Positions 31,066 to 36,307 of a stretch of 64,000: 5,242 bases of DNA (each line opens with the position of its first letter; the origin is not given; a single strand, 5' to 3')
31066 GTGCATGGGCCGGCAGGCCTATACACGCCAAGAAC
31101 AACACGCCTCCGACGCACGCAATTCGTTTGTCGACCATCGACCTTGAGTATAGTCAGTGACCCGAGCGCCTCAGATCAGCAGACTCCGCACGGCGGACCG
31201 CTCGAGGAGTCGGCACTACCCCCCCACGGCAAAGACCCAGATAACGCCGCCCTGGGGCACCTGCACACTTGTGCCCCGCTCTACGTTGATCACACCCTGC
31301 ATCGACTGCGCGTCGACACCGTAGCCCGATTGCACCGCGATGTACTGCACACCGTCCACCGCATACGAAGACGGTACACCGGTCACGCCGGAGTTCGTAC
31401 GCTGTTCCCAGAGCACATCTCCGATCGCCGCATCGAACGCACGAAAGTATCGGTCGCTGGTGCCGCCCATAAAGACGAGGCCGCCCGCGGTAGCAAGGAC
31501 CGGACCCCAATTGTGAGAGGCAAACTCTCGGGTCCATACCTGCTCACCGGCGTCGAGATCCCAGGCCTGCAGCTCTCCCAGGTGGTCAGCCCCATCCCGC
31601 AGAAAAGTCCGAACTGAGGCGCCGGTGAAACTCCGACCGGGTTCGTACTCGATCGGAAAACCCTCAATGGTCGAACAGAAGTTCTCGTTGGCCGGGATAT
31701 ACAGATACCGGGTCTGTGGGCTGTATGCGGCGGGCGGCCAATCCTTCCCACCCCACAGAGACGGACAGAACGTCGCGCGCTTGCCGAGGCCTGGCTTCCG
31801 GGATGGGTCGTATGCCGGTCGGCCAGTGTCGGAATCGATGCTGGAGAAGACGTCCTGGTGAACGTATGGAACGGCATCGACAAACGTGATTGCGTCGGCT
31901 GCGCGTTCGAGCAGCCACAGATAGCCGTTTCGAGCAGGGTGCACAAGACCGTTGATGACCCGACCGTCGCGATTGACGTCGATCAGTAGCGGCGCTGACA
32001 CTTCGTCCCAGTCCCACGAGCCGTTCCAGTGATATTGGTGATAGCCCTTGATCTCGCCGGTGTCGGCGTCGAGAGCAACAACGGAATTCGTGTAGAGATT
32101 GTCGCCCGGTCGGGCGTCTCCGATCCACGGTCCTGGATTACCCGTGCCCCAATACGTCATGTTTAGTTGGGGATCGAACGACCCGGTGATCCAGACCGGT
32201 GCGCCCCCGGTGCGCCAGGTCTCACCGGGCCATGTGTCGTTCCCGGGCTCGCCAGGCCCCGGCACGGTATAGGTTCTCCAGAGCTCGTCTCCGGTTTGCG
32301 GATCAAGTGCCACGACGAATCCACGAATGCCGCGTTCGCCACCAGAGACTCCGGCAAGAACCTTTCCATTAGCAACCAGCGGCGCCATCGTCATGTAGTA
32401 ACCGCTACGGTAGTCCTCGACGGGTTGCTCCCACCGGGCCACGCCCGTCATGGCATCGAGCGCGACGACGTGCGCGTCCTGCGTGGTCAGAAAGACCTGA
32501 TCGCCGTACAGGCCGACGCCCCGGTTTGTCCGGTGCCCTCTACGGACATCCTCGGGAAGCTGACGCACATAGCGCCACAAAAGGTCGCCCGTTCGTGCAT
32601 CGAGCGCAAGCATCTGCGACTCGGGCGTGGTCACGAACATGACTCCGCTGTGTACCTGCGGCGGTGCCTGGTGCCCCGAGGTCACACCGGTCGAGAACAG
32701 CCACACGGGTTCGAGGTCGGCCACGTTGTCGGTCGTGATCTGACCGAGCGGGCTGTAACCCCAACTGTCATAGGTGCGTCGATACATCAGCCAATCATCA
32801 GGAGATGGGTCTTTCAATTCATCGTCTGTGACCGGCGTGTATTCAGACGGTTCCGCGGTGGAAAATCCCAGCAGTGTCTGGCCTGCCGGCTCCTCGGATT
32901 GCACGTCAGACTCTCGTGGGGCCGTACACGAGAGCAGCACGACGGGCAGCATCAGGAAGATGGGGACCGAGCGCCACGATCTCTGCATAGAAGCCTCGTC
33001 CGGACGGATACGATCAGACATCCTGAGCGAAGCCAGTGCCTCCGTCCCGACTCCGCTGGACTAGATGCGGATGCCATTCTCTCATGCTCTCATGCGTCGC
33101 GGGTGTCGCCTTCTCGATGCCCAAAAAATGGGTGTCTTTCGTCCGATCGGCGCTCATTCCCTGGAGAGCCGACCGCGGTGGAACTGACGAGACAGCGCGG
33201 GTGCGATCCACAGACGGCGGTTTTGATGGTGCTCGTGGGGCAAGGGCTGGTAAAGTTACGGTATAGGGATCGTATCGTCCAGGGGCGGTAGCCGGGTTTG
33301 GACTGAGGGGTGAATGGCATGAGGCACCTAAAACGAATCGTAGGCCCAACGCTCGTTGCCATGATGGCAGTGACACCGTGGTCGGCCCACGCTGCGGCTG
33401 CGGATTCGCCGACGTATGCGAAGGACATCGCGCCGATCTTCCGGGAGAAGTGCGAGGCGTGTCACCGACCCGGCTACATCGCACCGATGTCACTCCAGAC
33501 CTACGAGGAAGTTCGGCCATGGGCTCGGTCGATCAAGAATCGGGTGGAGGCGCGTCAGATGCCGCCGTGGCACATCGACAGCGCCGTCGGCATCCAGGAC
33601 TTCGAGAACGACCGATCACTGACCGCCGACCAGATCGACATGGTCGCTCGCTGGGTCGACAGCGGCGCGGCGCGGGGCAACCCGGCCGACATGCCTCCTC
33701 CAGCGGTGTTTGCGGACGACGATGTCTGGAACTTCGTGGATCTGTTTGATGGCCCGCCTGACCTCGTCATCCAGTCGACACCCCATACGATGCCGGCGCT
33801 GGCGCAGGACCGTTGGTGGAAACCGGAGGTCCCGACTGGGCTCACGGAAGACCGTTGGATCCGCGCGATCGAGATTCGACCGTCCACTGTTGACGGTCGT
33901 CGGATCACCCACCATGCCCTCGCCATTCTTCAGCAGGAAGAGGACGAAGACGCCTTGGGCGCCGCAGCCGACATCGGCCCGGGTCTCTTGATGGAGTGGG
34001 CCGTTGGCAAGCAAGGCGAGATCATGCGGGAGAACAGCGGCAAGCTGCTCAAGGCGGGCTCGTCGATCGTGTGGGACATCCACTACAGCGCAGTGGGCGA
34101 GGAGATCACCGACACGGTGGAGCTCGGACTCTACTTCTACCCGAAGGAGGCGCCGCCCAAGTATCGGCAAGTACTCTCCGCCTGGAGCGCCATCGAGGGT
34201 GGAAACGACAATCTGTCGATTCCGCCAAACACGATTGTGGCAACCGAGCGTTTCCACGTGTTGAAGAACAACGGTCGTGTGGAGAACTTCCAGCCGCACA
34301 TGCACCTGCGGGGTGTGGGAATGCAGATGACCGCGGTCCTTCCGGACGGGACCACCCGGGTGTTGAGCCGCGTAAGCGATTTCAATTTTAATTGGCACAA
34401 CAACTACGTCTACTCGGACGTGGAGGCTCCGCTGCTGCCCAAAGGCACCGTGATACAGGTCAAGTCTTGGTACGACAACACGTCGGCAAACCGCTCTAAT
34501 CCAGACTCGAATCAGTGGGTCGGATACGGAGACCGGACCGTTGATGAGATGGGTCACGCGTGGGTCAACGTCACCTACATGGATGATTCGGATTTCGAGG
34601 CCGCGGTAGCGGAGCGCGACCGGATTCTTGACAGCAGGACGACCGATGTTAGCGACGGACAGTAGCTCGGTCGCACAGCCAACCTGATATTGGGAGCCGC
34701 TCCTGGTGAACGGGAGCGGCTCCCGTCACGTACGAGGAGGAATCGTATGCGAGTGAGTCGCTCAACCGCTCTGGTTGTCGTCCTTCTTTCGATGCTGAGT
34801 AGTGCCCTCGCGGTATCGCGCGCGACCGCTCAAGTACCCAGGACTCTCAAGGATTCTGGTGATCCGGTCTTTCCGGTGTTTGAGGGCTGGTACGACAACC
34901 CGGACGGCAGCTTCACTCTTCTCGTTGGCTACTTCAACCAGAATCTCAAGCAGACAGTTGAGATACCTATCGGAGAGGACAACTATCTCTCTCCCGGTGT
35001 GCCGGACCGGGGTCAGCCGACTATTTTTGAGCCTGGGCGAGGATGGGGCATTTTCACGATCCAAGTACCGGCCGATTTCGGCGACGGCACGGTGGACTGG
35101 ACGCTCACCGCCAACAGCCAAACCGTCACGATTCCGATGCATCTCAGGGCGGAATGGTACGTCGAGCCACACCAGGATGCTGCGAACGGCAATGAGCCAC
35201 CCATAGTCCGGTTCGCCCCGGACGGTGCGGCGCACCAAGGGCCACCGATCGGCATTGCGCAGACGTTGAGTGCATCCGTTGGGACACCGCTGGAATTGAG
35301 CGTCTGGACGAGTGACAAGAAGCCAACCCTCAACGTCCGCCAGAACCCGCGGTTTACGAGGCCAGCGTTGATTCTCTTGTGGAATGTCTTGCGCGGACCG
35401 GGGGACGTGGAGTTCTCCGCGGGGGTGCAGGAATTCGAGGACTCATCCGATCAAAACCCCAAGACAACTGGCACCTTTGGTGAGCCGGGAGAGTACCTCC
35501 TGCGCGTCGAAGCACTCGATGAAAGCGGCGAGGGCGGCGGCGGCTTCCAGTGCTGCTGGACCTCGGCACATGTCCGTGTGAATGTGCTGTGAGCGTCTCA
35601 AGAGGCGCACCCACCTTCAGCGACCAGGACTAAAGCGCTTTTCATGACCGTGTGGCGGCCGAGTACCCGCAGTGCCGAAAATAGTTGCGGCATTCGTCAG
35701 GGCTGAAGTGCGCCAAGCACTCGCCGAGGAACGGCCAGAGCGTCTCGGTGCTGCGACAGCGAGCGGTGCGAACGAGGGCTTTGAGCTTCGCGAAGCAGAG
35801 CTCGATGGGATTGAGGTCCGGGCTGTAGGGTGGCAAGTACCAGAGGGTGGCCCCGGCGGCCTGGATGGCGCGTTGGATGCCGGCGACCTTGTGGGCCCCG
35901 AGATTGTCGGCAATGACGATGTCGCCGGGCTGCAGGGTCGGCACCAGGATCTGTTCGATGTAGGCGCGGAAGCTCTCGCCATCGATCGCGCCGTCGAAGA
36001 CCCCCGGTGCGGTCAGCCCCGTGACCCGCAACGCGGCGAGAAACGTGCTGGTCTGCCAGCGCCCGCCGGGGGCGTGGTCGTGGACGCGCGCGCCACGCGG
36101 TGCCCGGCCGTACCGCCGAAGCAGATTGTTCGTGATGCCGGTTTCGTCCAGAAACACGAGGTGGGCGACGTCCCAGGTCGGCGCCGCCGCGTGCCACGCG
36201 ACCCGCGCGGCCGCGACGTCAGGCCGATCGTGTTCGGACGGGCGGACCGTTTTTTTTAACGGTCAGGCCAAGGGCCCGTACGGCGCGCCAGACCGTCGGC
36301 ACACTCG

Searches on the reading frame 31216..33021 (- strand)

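Call 18: search_protein_families(library=pfam, proteins=[window:31216-33021:-], max_evalue=0.001)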
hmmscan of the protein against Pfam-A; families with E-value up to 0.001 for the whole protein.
window:31216-33021:- (601 aa): 4 families
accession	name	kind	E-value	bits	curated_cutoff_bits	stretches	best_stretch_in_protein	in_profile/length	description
PF01011.28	PQQ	-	6.1e-74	250.2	26.7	2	77-374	1-330/595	Glucose/ethanol/alcohol dehydrogenase, beta-propeller domain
PF13360.13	PQQ_2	-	1.9e-26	93.6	27.6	2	109-250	57-195/233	Outer membrane protein assembly factor BamB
PF13570.13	Beta-prop_ACSF4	-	1.4e-05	25.1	133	0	124-201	18-89/329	Beta-alanine-activating enzyme, beta-propeller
PF25293.1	Beta-prop_EMC1_N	-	2.2e-05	24.7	34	0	127-205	33-107/219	EMC1 N-terminal beta-propeller domain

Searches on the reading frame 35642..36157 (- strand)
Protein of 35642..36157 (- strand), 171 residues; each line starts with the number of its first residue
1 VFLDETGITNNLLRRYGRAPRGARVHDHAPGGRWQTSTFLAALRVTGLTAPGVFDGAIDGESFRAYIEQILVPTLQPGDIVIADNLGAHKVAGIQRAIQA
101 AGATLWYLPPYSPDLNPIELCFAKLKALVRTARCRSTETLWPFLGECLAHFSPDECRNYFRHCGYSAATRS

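Call 100: search_protein_families(library=pfam, proteins=[window:35642-36157:-], max_evalue=0.01)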
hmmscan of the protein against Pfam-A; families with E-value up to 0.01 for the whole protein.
window:35642-36157:- (171 aa): 1 family
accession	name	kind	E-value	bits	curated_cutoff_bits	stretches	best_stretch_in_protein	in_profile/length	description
PF13358.12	DDE_3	-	1.3e-34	119.5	28.6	1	1-140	3-145/146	DDE superfamily endonuclease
